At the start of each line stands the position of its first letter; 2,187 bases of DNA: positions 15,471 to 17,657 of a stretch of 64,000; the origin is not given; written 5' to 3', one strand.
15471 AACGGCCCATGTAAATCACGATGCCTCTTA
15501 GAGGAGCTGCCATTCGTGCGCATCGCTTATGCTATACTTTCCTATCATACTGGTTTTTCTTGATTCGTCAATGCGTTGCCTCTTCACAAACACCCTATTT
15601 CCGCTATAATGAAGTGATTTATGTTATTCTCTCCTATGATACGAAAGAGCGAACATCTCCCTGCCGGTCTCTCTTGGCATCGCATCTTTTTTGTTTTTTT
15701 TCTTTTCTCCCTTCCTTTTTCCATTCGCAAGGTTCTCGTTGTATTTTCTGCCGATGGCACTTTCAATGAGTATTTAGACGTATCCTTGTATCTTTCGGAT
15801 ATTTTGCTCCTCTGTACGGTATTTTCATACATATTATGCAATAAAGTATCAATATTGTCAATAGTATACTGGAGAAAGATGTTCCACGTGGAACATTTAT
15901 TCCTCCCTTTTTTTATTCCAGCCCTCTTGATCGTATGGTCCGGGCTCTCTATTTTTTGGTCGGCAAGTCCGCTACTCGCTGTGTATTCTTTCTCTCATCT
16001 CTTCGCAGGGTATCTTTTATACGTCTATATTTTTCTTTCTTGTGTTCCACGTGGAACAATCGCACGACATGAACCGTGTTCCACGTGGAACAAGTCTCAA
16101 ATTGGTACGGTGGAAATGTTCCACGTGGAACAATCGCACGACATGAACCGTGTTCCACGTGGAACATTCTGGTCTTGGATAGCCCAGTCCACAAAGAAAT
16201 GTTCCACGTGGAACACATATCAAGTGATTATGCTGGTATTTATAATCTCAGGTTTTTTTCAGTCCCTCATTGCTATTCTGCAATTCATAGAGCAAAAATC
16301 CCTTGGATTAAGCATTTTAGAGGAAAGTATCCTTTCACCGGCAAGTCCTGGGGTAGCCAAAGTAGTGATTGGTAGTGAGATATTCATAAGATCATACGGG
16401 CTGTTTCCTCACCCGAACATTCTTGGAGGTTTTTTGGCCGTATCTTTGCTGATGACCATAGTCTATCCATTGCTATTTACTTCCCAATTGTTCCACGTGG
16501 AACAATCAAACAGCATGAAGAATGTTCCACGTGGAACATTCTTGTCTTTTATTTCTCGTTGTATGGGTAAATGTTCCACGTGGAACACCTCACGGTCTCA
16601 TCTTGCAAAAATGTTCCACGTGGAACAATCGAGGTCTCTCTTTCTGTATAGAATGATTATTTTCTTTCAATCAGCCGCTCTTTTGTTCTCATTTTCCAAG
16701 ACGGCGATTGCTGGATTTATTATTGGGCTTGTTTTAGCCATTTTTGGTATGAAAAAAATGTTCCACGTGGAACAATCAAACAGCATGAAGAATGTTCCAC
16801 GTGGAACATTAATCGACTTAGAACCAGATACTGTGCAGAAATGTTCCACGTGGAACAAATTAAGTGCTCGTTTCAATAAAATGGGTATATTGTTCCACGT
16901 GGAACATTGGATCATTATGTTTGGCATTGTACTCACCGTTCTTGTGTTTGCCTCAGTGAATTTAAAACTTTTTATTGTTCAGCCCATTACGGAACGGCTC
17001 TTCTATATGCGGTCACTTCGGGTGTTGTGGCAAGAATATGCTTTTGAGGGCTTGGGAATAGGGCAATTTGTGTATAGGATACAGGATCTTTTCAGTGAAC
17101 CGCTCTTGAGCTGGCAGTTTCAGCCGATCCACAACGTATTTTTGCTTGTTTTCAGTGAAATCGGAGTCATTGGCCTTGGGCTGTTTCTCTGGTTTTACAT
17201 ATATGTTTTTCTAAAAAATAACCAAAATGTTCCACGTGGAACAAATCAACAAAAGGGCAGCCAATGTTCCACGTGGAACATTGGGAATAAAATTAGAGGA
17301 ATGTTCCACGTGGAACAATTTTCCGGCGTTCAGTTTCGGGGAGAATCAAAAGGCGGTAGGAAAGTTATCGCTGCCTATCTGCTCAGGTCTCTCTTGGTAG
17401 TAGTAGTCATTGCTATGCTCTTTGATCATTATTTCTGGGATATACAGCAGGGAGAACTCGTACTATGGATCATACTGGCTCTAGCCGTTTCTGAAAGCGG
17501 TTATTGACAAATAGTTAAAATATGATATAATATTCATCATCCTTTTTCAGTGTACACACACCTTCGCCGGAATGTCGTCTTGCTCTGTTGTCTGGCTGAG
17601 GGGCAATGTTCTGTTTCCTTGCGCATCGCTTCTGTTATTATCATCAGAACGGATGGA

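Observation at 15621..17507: A 16-bp perfect palindrome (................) inserted 17 times, in-frame, into a WaaL-like membrane protein gene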

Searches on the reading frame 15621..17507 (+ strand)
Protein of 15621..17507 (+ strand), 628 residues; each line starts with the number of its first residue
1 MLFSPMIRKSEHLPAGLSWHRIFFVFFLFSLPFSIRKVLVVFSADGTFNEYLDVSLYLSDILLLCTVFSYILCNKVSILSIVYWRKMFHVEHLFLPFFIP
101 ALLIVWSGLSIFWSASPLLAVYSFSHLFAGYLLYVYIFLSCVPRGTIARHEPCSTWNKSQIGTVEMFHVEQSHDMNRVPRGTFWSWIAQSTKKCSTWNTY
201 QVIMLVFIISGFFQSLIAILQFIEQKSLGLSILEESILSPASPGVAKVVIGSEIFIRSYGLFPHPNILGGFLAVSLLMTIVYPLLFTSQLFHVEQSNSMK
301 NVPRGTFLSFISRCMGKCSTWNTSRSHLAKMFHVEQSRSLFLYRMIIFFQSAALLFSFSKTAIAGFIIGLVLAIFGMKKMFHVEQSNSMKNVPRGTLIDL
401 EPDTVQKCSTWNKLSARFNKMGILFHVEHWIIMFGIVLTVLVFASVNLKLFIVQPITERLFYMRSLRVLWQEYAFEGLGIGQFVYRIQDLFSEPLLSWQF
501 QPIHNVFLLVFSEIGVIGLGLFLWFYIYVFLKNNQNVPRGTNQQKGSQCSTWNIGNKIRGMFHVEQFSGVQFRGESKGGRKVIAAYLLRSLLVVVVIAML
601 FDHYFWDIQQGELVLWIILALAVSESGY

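Call 8: search_protein_families(library=pfam, proteins=[window:15621-17507:+])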
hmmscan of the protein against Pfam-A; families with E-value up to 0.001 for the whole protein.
window:15621-17507:+ (628 aa): 0 families

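Call 13: find_homologous_proteins(query=window:15621-17507:+)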
Query window:15621-17507:+ (628 aa): 437 proteins with E <= 0.001 among 8000 candidates; the best 120 are listed.
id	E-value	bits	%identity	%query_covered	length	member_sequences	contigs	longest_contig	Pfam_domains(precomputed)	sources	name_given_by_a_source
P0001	9.5e-276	935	100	68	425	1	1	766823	-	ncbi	ncbi:MAG: hypothetical protein WAV46_01595 [Candidatus Moraniibacteriota bacterium]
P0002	3.8e-224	764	59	98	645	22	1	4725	-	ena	-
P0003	2.8e-214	732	55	100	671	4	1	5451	PF04932.21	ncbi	ncbi:MAG: O-antigen ligase family protein [Patescibacteria group bacterium]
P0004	2.9e-213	728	54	98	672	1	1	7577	-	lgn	-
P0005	3.5e-206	705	56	98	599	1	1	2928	-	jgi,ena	-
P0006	5.9e-200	684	53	100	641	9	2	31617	PF04932.21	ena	-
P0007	3.7e-193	662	53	99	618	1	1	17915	-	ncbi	ncbi:MAG: hypothetical protein WAW00_01985, partial [Candidatus Moraniibacteriota bacterium]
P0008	1.9e-190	653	53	98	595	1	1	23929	PF04932.21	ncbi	-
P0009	3.9e-190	652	53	98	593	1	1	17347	-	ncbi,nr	ncbi:MAG: hypothetical protein Q8Q10_02905 [bacterium]|nr:hypothetical protein [bacterium]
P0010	5.1e-189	648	54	97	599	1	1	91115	PF04932.21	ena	-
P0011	5.1e-187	642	53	100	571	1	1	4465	-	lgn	-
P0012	6.4e-187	641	53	97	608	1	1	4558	-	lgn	-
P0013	6.4e-182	625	50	97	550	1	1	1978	-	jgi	jgi:O-Antigen ligase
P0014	1.9e-173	597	50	97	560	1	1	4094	-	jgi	jgi:hypothetical protein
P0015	2.7e-167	577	49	99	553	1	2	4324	PF04932.21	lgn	-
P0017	4.9e-162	559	49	99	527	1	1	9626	PF04932.21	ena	-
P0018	1.2e-161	558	59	69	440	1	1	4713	PF04932.21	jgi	jgi:hypothetical protein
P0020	4.2e-160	553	42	68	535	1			PF04932.21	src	-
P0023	2.6e-137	478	43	92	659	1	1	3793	PF04932.21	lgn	-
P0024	5.2e-135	470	44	94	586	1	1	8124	PF04932.21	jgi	jgi:hypothetical protein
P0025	2.0e-130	455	44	89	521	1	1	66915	PF04932.21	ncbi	ncbi:MAG: hypothetical protein ACSLEX_00620 [Minisyncoccota bacterium]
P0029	9.4e-123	429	41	95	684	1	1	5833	PF04932.21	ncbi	-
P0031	5.7e-121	424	42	96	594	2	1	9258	PF04932.21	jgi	-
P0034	2.4e-113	398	38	93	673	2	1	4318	PF04932.21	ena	-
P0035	4.7e-113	397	41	94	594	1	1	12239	PF04932.21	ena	-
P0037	7.9e-111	390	38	96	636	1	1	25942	PF04932.21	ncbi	-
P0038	1.8e-108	382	38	95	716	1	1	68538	PF04932.21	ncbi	-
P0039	4.8e-107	378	38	94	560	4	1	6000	PF04932.21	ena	-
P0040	2.9e-105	372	38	96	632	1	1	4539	PF04932.21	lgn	-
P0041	2.4e-104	369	50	61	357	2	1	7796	PF04932.21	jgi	jgi:hypothetical protein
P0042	4.2e-104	368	38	96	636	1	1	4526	PF04932.21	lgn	-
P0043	9.7e-104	367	39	97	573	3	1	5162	PF04932.21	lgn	-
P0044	7.6e-103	364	38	99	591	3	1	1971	PF04932.21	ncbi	-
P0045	4.3e-102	361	39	99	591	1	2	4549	PF04932.21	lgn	-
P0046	1.7e-101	359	38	94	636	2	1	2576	PF04932.21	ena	-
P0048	5.3e-101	358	39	99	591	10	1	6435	PF04932.21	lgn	-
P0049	1.9e-100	356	39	96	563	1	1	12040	PF04932.21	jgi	jgi:hypothetical protein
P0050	1.0e-98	350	37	98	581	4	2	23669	PF04932.21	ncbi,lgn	-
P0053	4.2e-96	341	37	97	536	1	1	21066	PF04932.21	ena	-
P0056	1.1e-86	310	36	94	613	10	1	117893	PF04932.21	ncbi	-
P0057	1.5e-80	290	37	72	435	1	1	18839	PF04932.21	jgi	jgi:O-antigen ligase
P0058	1.0e-78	284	34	96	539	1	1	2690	PF04932.21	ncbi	-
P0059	1.1e-78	284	35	93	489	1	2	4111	PF04932.21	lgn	-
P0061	2.6e-76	276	36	95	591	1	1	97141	PF04932.21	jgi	jgi:hypothetical protein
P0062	1.4e-74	270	37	85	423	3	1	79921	PF04932.21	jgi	-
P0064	1.2e-71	261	33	93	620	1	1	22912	PF04932.21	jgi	-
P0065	4.5e-71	259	33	93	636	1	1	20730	PF04932.21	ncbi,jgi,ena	-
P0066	1.1e-70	257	34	96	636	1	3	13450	PF04932.21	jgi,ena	-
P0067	5.1e-70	255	35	96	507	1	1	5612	PF04932.21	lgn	-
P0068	7.2e-70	255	32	96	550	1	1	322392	PF04932.21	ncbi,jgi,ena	ncbi:MAG: O-antigen ligase family protein [Parcubacteria group bacterium]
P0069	7.2e-70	255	34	95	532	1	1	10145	PF04932.21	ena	-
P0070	4.8e-69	252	33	95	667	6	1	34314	PF04932.21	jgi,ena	-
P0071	2.2e-68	250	33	95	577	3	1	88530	PF04932.21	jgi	jgi:hypothetical protein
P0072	2.9e-68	249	33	95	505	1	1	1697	PF04932.21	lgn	-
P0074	1.2e-66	244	32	96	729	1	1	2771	PF04932.21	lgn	-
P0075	2.1e-66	243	33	94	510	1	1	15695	PF04932.21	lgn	-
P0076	3.9e-66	242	34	95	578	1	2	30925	PF04932.21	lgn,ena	-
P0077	6.1e-66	242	32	96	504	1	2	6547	PF04932.21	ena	-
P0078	2.2e-65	240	37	43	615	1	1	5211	PF04932.21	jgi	jgi:hypothetical protein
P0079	2.7e-65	240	32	79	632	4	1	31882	PF04932.21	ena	-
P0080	3.3e-65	239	32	93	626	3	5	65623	PF04932.21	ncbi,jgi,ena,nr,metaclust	ncbi:MAG: hypothetical protein A2271_03790 [Candidatus Moranbacteria bacterium RIFOXYA12_FULL_35_19]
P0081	4.1e-65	239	33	96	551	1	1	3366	PF04932.21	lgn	-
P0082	7.9e-65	238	32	96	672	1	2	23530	PF04932.21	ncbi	-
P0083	9.6e-65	238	31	96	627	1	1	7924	PF04932.21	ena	-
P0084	1.1e-64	238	35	69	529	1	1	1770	PF04932.21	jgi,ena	-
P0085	1.8e-64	237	32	95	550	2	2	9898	PF04932.21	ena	-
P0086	2.2e-64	237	32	96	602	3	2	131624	PF04932.21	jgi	jgi:hypothetical protein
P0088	8.2e-64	235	33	45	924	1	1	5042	PF04932.21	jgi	-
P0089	1.0e-63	234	33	96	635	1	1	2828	PF04932.21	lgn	-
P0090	1.3e-63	234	32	96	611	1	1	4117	PF04932.21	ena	-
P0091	1.3e-63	234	33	96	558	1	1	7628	PF04932.21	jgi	jgi:hypothetical protein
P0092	2.1e-63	233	30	83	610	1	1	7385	PF04932.21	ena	-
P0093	3.0e-63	233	30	96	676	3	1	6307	PF04932.21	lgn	-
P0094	3.4e-63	233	34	96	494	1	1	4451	PF04932.21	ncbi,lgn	-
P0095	4.1e-63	232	32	96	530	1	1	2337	PF04932.21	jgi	-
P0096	4.3e-63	232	31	96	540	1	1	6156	PF04932.21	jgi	-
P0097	6.0e-63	232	31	96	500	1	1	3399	PF04932.21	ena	-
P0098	6.2e-63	232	33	96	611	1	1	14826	PF04932.21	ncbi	-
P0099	9.3e-63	231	33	95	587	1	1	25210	PF04932.21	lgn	-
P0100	9.3e-63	231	32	96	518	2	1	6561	PF04932.21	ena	-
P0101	1.7e-62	230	31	96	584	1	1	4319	PF04932.21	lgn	-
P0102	1.8e-62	230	32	95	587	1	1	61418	PF04932.21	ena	-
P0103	1.9e-62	230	30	96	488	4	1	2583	PF04932.21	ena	-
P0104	2.5e-62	230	33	96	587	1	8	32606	PF04932.21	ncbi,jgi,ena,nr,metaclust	ncbi:MAG: hypothetical protein US70_C0014G0012 [Parcubacteria group bacterium GW2011_GWD2_38_11]|nr:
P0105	3.5e-62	229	30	95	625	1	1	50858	PF04932.21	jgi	jgi:hypothetical protein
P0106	3.8e-62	229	31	96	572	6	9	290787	PF04932.21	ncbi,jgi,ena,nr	ncbi:MAG TPA: hypothetical protein DEA89_02510 [Candidatus Moranbacteria bacterium]|nr:hypothetical 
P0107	4.2e-62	229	29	96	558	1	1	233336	PF04932.21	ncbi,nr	ncbi:MAG: O-antigen ligase family protein [Candidatus Moranbacteria bacterium]|nr:O-antigen ligase f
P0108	4.8e-62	229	31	96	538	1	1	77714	PF04932.21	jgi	-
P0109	4.8e-62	229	33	93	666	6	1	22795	PF04932.21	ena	-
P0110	4.9e-62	229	38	62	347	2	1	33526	PF04932.21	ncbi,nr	ncbi:MAG: hypothetical protein KBD65_00360 [Candidatus Moranbacteria bacterium]|nr:hypothetical prot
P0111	8.5e-62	228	33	96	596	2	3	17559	PF04932.21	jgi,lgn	-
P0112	9.2e-62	228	32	96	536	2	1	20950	PF04932.21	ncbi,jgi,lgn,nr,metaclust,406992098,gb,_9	ncbi:MAG: hypothetical protein ACD_15C00066G0009 [uncultured bacterium]|nr:MAG: hypothetical protein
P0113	9.3e-62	228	30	94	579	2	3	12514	PF04932.21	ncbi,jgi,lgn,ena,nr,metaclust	ncbi:MAG: hypothetical protein CO141_02065 [Candidatus Moranbacteria bacterium CG_4_9_14_3_um_filter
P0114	1.4e-61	227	31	89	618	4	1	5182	PF04932.21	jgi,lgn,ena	-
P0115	1.6e-61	227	30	96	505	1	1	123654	PF04932.21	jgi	jgi:O-antigen ligase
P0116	1.6e-61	227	31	96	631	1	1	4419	PF04932.21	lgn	-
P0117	2.2e-61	227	31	95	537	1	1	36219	PF04932.21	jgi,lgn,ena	-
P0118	3.5e-61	226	32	96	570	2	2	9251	PF04932.21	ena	-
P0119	3.6e-61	226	32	96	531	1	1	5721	PF04932.21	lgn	-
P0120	6.2e-61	225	31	96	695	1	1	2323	PF04932.21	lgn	-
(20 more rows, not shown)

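Call 14: find_encoding_contigs(protein=window:15621-17507:+, flank=10000)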
Protein window:15621-17507:+ (628 aa): no gene with exactly this product is on record in the collection.

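Call 24: find_encoding_contigs(protein=P0001, flank=10000, max_places=2)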
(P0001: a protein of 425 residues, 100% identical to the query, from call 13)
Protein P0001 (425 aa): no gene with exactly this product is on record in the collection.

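Call 25: find_encoding_contigs(protein=P0068, flank=10000, max_places=2)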
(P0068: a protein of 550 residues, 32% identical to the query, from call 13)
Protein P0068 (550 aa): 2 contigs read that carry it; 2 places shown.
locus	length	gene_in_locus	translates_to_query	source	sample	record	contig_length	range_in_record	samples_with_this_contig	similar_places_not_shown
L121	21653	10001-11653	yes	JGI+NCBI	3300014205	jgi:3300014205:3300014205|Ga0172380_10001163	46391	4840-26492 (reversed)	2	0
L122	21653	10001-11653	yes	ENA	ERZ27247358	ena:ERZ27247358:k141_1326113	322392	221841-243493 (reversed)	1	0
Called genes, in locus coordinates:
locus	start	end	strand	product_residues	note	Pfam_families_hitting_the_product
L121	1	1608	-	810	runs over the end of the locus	PF00294:PfkB, PF05221:AdoHcyase, PF00670:AdoHcyase_NAD, PF02826:2-Hacid_dh_C, PF07991:KARI_N (weak)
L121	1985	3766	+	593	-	-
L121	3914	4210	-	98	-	PF01035:DNA_binding_1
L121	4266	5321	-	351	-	PF13404:HTH_AsnC-type (weak), PF13412:HTH_24 (weak)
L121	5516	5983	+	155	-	-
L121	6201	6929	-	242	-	PF01978:TrmB, PF03965:Penicillinase_R (weak)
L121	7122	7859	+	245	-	PF02353:CMAS, PF03848:TehB (weak), PF13489:Methyltransf_23, PF05175:MTS, PF13847:Methyltransf_31, PF08241:Methyltransf_11, PF08242:Methyltransf_12, PF13649:Methyltransf_25, +1 more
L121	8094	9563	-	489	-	PF01743:PolyA_pol, PF12627:PolyA_pol_RNAbd, PF01966:HD, PF13735:tRNA_NucTran2_2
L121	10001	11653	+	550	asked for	PF04932:Wzy_C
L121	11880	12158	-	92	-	-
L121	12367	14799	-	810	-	PF00521:DNA_topoisoIV, PF03989:DNA_gyraseA_C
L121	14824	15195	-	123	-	-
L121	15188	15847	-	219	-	PF13483:Lactamase_B_3, PF12706:Lactamase_B_2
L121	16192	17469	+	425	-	PF00575:S1 (weak), PF23459:S1_RRP5 (faint), PF21710:Spt6_S1 (faint), PF00575:S1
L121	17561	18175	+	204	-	PF13189:Cytidylate_kin2, PF13207:AAA_17, PF13238:AAA_18, PF02224:Cytidylate_kin (weak)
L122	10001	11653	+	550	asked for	PF04932:Wzy_C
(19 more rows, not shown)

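Call 26: find_encoding_contigs(protein=P0106, flank=10000, max_places=2)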
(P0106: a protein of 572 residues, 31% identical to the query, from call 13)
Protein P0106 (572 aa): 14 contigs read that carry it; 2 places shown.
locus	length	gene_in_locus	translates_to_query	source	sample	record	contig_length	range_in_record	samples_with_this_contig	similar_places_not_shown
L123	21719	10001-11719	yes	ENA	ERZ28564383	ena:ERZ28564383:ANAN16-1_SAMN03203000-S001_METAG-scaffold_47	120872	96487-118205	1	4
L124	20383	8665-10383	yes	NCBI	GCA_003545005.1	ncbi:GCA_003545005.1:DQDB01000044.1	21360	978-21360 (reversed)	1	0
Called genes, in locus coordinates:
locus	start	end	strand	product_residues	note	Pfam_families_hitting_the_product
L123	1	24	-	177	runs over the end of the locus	PF06725:3D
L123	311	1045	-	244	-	PF04402:SIMPL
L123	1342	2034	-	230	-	PF04218:CENP-B_N (faint)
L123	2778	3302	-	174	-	PF01245:Ribosomal_L19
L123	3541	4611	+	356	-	PF00348:polyprenyl_synt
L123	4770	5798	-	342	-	PF01479:S4, PF00849:PseudoU_synth_2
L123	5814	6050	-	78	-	PF01541:GIY-YIG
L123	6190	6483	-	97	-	-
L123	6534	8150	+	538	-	PF01040:UbiA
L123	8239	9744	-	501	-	PF01743:PolyA_pol, PF12627:PolyA_pol_RNAbd, PF01966:HD, PF13735:tRNA_NucTran2_2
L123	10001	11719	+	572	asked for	PF04932:Wzy_C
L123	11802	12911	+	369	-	PF01757:Acyl_transf_3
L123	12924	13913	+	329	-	PF18884:TSP3_bac (faint)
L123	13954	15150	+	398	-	-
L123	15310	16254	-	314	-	-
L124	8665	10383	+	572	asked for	PF04932:Wzy_C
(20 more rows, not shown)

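Call 30: find_encoding_contigs(protein=P0010, flank=10000, max_places=1)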
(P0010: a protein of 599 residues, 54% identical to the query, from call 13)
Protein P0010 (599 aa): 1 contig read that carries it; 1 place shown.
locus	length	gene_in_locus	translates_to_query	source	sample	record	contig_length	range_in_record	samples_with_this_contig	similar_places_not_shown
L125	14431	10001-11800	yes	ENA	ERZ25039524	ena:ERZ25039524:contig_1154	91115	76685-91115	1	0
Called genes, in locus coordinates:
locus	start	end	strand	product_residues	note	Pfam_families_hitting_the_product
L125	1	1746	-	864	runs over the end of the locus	PF03477:ATP-cone, PF00317:Ribonuc_red_lgN, PF02867:Ribonuc_red_lgC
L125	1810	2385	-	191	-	PF02777:Sod_Fe_C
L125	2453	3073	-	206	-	PF00578:AhpC-TSA, PF08534:Redoxin, PF10417:1-cysPrx_C (weak)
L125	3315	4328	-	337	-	PF00389:2-Hacid_dh, PF02826:2-Hacid_dh_C, PF01262:AlaDh_PNT_C (weak), PF03446:NAD_binding_2 (weak)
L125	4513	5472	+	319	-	PF00849:PseudoU_synth_2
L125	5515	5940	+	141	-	PF01245:Ribosomal_L19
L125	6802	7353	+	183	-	PF06725:3D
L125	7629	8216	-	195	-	PF03167:UDG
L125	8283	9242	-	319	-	PF01368:DHH, PF02272:DHHA1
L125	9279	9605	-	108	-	PF02033:RBFA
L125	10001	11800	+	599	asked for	PF04932:Wzy_C (weak)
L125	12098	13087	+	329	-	PF18884:TSP3_bac (faint)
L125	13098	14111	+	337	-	-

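Call 31: find_encoding_contigs(protein=P0056, flank=10000, max_places=1)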
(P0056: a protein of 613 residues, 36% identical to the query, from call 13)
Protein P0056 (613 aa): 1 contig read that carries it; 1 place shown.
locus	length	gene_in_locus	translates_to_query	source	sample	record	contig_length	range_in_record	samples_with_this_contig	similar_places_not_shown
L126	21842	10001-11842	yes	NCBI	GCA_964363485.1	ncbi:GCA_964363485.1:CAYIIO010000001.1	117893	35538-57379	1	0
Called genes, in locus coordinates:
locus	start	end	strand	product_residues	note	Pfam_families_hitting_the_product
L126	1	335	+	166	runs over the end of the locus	PF01245:Ribosomal_L19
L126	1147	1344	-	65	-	-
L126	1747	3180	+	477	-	PF13173:AAA_14, PF13635:DUF4143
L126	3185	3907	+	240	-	-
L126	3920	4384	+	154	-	PF01243:PNPOx_N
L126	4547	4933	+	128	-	PF00072:Response_reg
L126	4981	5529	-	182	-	PF13539:Peptidase_M15_4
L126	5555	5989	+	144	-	-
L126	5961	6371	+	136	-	PF18916:Lycopene_cyc (weak)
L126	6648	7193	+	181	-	PF06725:3D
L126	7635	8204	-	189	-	PF03167:UDG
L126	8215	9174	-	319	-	PF01368:DHH, PF02272:DHHA1 (weak)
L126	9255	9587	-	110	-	PF02033:RBFA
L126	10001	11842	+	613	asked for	PF04932:Wzy_C (weak)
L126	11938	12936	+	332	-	PF18884:TSP3_bac (weak)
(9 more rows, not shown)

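Call 32: find_encoding_contigs(protein=P0105, flank=10000, max_places=1)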
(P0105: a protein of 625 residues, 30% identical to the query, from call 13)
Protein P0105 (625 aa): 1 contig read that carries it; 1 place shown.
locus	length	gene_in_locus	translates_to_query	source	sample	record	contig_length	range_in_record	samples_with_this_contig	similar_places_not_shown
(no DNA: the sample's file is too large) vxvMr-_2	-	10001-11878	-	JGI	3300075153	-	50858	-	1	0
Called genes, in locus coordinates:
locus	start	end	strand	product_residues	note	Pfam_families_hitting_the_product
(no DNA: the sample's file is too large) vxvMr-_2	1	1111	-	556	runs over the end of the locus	PF01268:FTHFS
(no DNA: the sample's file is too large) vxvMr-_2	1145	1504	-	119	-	PF05635:23S_rRNA_IVP, PF22296:bAvd (weak)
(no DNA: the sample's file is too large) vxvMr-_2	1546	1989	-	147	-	PF01894:YjbQ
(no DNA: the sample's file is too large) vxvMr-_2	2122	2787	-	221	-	-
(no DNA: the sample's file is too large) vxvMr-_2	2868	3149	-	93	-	-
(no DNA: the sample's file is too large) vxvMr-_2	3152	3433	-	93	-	-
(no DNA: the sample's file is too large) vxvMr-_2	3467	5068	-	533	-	PF01743:PolyA_pol, PF12627:PolyA_pol_RNAbd, PF01966:HD, PF13735:tRNA_NucTran2_2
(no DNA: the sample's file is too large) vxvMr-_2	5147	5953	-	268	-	PF01978:TrmB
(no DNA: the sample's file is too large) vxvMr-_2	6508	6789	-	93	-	-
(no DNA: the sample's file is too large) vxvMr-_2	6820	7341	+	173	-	-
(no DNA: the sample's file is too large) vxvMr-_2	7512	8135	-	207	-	-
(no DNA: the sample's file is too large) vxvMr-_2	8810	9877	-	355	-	PF00478:IMPDH (faint), PF03060:NMO, PF01180:DHO_dh (weak)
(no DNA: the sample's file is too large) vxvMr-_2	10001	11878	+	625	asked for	PF04932:Wzy_C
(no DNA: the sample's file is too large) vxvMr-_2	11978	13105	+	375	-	PF10706:Aminoglyc_resit (weak)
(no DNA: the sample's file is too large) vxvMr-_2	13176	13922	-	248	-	PF01978:TrmB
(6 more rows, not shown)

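Call 33: find_encoding_contigs(protein=P0115, flank=10000, max_places=1)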
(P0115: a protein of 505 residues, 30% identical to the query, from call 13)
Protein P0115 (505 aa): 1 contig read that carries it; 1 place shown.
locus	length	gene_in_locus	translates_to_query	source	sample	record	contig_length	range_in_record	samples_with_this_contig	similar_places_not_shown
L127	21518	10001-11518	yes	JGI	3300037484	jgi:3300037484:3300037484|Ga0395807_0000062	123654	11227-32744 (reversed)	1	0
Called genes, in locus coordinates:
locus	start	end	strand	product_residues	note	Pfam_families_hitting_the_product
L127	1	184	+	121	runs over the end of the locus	-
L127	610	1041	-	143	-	PF01245:Ribosomal_L19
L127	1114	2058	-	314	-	PF01479:S4, PF00849:PseudoU_synth_2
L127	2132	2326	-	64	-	-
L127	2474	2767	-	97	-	-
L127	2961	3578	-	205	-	-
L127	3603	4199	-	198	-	PF01966:HD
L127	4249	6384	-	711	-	PF01743:PolyA_pol, PF01966:HD, PF01743:PolyA_pol, PF12627:PolyA_pol_RNAbd, PF01966:HD (weak), PF13735:tRNA_NucTran2_2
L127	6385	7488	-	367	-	PF01820:Dala_Dala_lig_N, PF01071:GARS_A, PF02222:ATP-grasp, PF02655:ATP-grasp_3 (weak), PF02786:CPSase_L_D2 (weak), PF07478:Dala_Dala_lig_C, PF08443:RimK (faint), PF13535:ATP-grasp_4 (weak)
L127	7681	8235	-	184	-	-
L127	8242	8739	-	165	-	PF01551:Peptidase_M23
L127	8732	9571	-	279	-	-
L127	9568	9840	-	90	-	-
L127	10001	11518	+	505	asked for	PF04932:Wzy_C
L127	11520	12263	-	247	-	PF01978:TrmB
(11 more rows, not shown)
